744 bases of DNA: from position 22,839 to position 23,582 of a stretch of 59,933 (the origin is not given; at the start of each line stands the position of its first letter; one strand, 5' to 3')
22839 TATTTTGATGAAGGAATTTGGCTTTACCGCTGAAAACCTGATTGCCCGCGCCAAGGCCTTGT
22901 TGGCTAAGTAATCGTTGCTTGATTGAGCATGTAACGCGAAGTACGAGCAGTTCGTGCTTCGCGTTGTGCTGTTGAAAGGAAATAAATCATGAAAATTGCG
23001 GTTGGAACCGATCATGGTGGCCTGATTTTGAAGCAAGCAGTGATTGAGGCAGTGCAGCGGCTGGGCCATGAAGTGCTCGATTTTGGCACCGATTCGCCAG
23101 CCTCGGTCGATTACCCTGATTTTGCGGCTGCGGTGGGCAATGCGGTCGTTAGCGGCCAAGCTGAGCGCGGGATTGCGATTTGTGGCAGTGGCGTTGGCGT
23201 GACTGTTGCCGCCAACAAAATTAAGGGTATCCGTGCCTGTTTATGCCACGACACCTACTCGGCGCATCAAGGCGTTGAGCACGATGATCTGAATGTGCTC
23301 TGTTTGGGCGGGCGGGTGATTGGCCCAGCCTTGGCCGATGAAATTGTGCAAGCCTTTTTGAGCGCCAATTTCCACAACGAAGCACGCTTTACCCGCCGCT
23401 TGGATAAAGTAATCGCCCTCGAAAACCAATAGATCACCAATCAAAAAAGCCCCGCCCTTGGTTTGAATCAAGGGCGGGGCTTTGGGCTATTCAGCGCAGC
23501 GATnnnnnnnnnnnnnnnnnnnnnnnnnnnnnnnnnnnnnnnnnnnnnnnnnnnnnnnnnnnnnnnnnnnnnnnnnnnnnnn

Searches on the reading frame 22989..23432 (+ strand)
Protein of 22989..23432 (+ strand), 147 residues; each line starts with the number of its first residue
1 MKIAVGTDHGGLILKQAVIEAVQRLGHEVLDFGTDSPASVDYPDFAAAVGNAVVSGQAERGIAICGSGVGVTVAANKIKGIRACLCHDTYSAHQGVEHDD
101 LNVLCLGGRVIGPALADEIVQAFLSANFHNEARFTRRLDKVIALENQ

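Call 32: search_protein_families(library=pfam, proteins=[window:22989-23432:+], max_evalue=0.001)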
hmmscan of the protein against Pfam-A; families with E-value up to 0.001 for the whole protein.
window:22989-23432:+ (147 aa): 1 family
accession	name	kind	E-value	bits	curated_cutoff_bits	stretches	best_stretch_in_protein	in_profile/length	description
PF02502.23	LacAB_rpiB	-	2.9e-53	180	24.7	1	3-141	1-138/138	Ribose/Galactose Isomerase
